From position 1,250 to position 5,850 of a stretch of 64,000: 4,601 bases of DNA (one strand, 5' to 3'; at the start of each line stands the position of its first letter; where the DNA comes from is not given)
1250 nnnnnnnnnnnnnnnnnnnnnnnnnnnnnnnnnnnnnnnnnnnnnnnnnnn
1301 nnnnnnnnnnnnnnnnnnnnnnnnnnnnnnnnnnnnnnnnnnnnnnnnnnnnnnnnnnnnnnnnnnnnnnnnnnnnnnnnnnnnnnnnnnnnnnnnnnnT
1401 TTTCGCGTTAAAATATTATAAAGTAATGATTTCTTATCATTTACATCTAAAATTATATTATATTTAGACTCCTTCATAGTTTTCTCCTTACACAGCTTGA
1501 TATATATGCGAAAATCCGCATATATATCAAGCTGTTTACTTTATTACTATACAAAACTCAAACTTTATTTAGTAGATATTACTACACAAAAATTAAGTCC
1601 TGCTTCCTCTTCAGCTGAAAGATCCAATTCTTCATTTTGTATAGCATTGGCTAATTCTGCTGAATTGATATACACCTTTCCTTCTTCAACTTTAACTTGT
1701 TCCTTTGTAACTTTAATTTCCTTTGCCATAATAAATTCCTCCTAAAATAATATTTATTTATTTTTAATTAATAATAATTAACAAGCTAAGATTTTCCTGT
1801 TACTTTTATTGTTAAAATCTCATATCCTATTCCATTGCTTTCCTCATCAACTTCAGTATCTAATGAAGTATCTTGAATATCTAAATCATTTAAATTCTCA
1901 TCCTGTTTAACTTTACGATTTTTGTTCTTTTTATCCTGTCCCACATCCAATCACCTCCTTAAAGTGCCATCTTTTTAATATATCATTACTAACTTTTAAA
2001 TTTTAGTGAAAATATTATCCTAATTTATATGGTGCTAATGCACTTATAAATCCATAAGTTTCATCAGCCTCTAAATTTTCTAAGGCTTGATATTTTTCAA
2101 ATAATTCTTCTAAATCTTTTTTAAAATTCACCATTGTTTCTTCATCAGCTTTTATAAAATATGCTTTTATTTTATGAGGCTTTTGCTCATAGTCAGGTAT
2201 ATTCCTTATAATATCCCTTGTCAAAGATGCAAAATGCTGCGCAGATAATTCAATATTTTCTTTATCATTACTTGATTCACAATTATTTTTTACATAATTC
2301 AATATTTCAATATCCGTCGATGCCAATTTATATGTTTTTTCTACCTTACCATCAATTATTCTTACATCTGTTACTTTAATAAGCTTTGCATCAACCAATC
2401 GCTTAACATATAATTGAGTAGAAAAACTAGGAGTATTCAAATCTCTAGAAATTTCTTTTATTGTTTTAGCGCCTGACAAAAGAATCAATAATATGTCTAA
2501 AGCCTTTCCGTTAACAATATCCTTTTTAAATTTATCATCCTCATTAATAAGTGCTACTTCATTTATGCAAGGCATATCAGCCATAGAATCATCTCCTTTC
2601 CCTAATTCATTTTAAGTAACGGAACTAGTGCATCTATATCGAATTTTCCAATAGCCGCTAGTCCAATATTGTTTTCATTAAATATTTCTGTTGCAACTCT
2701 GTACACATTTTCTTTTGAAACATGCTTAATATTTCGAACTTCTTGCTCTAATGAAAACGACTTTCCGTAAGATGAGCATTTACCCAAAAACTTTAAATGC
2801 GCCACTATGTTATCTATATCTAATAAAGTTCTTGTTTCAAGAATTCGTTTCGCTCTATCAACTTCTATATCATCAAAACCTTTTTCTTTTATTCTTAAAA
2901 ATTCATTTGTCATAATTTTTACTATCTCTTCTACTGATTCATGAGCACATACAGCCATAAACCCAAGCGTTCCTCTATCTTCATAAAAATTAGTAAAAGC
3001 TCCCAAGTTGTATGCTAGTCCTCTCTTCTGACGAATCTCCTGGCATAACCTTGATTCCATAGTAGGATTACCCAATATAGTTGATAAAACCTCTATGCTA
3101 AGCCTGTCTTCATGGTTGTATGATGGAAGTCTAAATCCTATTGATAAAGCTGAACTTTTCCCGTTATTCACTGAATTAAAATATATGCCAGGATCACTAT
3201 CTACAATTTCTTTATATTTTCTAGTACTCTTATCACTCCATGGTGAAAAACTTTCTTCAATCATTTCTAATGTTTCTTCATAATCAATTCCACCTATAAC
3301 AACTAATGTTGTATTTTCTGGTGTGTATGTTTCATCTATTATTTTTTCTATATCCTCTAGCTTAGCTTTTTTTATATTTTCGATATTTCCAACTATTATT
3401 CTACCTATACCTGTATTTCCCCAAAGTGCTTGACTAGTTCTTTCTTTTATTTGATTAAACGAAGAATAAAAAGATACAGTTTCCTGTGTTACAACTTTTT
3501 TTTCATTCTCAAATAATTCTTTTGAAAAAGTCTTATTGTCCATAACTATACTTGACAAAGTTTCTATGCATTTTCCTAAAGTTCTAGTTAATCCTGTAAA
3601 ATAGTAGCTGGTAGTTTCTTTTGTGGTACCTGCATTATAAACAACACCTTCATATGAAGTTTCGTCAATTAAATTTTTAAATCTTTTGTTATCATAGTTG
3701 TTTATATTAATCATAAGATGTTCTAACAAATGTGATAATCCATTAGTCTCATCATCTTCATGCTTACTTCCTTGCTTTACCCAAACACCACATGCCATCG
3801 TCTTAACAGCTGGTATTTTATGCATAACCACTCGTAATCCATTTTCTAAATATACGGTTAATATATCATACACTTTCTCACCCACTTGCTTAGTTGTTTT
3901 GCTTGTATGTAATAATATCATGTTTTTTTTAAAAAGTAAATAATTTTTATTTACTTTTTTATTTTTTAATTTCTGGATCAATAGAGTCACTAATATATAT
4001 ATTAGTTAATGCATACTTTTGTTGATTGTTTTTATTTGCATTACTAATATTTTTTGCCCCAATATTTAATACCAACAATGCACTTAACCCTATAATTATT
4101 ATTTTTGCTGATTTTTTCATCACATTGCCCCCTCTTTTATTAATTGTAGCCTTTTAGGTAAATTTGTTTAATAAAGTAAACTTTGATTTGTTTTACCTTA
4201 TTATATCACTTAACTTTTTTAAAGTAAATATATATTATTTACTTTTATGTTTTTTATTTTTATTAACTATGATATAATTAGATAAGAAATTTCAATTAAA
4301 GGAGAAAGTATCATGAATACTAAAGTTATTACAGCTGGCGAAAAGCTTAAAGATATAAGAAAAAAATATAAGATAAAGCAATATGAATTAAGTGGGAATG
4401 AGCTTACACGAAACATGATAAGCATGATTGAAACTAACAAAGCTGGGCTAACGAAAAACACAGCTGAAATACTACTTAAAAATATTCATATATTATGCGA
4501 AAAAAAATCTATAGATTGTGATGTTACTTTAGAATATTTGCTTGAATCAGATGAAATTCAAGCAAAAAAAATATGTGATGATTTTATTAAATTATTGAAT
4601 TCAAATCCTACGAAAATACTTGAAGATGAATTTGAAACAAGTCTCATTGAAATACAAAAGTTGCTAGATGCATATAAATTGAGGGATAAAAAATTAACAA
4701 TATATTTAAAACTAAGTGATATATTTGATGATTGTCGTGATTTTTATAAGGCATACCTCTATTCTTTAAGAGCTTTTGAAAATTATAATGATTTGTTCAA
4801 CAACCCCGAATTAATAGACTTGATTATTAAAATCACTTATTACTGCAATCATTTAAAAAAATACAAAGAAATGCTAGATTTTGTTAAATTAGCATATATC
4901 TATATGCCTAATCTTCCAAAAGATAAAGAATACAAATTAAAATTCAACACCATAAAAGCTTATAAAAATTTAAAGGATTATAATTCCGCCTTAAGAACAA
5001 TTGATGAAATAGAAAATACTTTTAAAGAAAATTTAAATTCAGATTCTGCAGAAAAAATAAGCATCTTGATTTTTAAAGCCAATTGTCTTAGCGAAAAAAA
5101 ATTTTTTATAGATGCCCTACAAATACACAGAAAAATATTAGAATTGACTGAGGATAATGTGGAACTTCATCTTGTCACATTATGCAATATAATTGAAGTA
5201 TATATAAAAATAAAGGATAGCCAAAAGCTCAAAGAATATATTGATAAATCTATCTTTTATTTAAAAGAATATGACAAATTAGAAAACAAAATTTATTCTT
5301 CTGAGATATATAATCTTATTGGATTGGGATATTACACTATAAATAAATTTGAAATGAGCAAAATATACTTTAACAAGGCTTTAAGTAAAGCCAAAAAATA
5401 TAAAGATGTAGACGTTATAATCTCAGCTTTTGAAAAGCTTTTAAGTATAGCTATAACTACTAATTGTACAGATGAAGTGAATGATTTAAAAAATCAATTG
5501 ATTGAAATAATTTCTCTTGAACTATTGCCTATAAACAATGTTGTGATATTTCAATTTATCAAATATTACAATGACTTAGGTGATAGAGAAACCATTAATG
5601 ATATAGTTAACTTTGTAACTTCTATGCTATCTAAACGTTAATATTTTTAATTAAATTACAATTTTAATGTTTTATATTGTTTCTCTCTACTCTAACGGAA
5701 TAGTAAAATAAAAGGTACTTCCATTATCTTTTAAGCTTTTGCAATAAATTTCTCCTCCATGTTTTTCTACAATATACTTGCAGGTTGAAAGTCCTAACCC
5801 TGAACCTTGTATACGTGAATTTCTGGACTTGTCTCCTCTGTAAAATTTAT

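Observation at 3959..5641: RNPP/Rgg-like HTH-TPR regulator with a divergent 53-aa signal-peptide ORF: candidate peptide quorum-sensing pair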

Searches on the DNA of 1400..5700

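Call 79: search_rna_families(source=window, start=1400, end=5700, threshold=evalue, max_evalue=1)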
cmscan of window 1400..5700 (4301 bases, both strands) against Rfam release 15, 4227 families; matches with E-value up to 1: 5.
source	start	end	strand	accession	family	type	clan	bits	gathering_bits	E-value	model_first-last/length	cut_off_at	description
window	2077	2113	-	RF01375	CRISPR-DR62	Gene; CRISPR;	-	30.3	45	0.46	1-37/37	no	CRISPR RNA direct repeat element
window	1491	1536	-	RF03747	mir-4536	Gene; miRNA;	-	26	76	0.15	1-88/88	no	mir-4536 microRNA precursor family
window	1491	1536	+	RF03747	mir-4536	Gene; miRNA;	-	24.6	76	0.33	1-88/88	no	mir-4536 microRNA precursor family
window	5521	5586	+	RF00819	mir-246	Gene; miRNA;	-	20.8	60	0.75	1-72/72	no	mir-246 microRNA precursor family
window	5372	5418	+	RF00032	Histone3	Cis-reg;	-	20.6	34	0.033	1-46/46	no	Histone 3' UTR stem-loop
